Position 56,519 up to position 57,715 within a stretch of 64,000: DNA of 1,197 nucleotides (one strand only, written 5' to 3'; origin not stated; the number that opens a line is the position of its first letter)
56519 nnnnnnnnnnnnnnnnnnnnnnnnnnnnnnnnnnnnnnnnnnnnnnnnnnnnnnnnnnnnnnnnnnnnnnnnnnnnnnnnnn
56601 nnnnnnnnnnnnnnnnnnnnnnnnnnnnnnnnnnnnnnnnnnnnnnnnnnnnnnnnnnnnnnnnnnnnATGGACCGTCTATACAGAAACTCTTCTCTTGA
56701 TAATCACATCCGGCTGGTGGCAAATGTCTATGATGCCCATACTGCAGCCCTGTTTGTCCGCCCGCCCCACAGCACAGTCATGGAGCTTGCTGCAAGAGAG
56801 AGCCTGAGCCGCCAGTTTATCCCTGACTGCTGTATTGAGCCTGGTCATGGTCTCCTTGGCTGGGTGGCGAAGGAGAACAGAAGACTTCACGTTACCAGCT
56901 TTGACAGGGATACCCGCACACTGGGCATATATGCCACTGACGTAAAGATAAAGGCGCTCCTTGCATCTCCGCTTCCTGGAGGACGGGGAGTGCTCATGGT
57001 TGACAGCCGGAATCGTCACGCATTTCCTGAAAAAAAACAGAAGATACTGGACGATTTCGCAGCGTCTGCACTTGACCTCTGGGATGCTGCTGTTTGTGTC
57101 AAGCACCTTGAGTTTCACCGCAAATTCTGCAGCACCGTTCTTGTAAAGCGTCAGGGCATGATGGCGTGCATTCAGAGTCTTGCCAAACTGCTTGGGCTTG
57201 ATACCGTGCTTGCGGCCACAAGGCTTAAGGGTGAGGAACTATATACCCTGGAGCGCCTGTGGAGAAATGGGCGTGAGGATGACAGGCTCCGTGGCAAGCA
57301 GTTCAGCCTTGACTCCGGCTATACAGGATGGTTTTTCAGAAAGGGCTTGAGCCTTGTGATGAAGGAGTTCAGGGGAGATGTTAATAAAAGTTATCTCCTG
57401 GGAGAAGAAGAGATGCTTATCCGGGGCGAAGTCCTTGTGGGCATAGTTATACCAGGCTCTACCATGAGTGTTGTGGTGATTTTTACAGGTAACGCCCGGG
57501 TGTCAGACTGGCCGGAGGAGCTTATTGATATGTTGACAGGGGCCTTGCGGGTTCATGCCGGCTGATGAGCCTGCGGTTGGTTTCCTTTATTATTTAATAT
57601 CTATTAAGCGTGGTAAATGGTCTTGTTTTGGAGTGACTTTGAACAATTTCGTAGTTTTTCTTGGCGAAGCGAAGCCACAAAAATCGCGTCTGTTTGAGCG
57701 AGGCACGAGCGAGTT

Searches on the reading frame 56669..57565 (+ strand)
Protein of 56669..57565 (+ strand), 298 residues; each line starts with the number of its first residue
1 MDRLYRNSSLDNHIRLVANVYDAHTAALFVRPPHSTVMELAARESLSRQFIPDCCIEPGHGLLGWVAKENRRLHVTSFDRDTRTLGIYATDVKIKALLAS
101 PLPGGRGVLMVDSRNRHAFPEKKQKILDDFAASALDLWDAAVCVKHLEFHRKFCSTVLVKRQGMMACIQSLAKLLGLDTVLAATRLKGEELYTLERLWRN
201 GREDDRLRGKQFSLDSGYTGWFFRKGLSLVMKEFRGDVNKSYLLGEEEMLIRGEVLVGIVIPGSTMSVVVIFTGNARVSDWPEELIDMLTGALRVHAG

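Call 11: search_protein_families(library=pfam, proteins=[window:56669-57565:+], max_evalue=0.0001)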
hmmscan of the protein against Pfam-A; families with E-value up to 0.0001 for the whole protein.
window:56669-57565:+ (298 aa): 1 family
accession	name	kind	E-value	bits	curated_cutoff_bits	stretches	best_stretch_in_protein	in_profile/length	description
PF13185.12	GAF_2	-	6.8e-06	26.8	28.6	1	46-133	40-130/136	GAF domain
